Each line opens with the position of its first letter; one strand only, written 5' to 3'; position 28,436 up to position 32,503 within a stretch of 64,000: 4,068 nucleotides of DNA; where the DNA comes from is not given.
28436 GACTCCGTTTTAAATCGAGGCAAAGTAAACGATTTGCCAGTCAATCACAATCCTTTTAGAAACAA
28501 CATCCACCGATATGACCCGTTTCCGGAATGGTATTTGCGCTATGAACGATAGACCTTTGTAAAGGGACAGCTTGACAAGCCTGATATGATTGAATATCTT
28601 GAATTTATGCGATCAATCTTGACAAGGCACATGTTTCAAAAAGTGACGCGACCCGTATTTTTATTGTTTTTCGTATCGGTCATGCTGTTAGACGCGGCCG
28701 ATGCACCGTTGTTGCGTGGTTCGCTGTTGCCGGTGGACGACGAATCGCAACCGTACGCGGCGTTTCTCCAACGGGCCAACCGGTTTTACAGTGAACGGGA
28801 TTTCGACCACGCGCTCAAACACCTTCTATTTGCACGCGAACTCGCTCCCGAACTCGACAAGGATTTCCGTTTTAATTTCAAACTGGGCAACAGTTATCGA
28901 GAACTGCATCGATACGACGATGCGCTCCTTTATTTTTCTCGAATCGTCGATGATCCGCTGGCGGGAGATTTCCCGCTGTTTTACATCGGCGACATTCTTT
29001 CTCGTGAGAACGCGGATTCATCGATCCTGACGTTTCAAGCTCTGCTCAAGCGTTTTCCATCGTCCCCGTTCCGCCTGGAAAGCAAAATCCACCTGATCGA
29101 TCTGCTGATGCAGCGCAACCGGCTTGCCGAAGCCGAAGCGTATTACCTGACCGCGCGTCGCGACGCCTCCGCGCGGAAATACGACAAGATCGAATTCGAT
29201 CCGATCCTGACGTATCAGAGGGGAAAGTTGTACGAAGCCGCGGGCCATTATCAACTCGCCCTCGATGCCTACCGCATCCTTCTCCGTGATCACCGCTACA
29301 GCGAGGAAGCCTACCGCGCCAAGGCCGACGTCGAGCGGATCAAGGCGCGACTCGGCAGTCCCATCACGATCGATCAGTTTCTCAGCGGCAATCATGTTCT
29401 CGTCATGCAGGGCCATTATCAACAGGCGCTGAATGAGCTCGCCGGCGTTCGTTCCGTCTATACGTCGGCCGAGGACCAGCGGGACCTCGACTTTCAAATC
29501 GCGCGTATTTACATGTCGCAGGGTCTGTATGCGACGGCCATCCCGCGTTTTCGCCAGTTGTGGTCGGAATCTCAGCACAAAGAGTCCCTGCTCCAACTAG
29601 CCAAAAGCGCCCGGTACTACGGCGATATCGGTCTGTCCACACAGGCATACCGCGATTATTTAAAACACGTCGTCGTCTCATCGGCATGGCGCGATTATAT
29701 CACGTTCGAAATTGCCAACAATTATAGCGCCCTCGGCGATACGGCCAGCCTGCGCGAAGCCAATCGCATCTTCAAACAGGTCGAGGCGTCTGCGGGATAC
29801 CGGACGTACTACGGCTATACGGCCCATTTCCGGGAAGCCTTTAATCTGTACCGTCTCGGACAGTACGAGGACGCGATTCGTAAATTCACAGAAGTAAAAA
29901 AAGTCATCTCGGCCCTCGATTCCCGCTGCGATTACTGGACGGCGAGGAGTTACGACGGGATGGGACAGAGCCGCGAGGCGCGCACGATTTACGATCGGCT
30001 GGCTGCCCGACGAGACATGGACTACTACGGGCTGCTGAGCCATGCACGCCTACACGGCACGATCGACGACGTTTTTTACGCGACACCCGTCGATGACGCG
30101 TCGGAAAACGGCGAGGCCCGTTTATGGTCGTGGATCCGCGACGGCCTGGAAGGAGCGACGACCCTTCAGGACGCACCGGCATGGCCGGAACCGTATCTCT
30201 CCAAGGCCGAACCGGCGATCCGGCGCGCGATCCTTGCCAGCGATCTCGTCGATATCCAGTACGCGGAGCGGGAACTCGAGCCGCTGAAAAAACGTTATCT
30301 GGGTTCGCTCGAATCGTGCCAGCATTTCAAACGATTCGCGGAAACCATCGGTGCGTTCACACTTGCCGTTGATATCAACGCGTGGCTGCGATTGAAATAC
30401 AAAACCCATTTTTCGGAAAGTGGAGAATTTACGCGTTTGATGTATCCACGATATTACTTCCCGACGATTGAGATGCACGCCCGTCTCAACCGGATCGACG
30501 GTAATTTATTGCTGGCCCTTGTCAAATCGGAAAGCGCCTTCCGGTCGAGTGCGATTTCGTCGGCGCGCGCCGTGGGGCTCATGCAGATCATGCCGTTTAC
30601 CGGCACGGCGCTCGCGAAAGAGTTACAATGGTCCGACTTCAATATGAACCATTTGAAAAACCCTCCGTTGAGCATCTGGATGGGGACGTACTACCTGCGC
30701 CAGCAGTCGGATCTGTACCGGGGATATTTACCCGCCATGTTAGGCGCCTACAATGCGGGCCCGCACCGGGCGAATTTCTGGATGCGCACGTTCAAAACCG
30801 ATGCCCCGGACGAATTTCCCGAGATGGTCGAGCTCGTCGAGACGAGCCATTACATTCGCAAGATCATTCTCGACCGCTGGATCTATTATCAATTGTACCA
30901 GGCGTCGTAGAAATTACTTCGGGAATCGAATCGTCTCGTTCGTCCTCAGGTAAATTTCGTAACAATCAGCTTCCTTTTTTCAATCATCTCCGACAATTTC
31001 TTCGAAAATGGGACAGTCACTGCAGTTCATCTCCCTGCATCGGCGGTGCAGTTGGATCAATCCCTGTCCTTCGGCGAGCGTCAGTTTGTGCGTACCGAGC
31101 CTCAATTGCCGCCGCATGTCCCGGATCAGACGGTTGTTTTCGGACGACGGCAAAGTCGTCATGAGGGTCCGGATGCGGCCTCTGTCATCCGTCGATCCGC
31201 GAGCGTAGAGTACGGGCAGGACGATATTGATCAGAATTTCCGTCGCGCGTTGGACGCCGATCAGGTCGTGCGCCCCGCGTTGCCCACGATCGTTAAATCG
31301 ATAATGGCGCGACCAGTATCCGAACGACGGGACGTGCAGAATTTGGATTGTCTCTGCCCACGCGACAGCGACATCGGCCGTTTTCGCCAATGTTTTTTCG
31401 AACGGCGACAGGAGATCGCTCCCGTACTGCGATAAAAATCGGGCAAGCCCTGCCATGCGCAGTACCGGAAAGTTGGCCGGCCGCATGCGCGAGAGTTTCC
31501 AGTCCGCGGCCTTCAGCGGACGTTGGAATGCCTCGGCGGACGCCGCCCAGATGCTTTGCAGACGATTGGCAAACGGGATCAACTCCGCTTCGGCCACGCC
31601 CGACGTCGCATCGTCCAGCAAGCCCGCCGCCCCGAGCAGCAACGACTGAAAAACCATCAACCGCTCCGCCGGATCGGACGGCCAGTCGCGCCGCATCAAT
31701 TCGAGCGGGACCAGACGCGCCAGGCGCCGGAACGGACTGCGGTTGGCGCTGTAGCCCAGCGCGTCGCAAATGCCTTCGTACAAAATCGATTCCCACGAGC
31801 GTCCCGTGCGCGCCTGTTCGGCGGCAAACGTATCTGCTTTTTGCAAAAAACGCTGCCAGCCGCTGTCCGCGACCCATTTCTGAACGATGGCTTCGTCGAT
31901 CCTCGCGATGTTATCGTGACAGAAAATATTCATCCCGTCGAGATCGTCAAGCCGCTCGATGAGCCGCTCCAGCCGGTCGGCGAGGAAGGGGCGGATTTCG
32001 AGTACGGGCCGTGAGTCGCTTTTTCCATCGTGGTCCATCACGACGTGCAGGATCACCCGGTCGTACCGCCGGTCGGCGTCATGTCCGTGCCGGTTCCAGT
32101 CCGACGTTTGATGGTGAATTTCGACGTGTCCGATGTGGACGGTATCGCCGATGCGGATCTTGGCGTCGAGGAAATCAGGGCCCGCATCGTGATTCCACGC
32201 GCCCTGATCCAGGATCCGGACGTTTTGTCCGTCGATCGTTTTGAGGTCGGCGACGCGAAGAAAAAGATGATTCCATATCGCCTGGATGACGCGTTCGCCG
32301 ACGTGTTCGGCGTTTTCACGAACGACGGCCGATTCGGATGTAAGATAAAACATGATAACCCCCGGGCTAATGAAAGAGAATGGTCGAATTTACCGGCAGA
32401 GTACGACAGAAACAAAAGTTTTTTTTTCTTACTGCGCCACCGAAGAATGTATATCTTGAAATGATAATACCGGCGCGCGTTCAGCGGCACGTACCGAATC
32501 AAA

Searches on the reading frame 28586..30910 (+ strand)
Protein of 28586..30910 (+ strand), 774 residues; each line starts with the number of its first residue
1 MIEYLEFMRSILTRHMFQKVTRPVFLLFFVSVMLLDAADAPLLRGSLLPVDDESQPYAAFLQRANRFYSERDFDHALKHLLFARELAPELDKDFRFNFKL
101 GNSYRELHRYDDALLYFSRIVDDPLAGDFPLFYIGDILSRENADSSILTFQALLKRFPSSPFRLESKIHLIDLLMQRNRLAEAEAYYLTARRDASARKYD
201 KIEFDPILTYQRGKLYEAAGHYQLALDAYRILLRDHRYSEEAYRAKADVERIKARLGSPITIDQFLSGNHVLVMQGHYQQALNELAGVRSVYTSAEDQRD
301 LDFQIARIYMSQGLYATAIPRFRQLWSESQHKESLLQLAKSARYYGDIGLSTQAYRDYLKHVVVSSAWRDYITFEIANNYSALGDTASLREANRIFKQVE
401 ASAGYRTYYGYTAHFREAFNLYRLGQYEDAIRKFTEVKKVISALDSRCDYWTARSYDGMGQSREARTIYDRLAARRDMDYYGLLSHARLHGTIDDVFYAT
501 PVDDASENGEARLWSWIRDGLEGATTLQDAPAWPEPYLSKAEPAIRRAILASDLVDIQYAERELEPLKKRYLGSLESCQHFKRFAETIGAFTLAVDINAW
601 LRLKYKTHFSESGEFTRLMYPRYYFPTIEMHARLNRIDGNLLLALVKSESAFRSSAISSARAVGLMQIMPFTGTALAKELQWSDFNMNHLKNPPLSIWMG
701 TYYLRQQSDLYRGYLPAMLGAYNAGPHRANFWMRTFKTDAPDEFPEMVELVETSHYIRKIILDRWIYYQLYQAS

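Call 3: search_protein_families(library=pfam, proteins=[window:28586-30910:+], max_evalue=0.01)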
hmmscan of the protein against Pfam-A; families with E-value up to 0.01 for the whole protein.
window:28586-30910:+ (774 aa): 12 families
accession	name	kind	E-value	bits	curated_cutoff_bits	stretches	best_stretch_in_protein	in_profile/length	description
PF01464.25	SLT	-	7.8e-25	87.2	21.3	1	628-741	3-113/117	Transglycosylase SLT domain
PF13174.12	TPR_6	-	1.6e-13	50.7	26.3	0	450-474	4-28/33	Tetratricopeptide repeat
PF07719.23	TPR_2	-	1.9e-12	46.7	27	1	413-437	3-27/34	Tetratricopeptide repeat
PF13432.12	TPR_16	-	2.5e-12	47.4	32.7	2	61-122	1-59/65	Tetratricopeptide repeat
PF13428.12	TPR_14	-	4.8e-09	36.4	23.5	1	209-248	4-43/44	Tetratricopeptide repeat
PF00515.34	TPR_1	-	7.3e-09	35.5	27.8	0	99-119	6-26/34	Tetratricopeptide repeat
PF14559.12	TPR_19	-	4.3e-08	33.8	25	0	272-331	1-57/68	Tetratricopeptide repeat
PF12895.13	ANAPC3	-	0.00012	22.7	27.2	0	421-471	33-81/82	Anaphase-promoting complex, cyclosome, subunit 3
PF13424.12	TPR_12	-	0.00017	22.2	30.1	0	418-463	10-55/77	Tetratricopeptide repeat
PF25064.1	ARM_TT21_5th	-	0.0002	22.1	27.8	1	139-244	13-110/117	TT21 fifth ARM repeats domain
PF13176.12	TPR_7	-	0.00032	21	27.9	0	304-324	4-24/36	Tetratricopeptide repeat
PF13181.12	TPR_8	-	0.0019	18.6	25.7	0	95-119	2-26/34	Tetratricopeptide repeat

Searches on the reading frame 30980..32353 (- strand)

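Call 3: search_protein_families(library=pfam, proteins=[window:30980-32353:-], max_evalue=0.01)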
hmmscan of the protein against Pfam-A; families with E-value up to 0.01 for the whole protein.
window:30980-32353:- (457 aa): 1 family
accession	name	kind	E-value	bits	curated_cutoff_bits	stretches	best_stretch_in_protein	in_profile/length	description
PF11013.13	DUF2851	-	9e-84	282.1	25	1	20-398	1-366/375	Protein of unknown function (DUF2851)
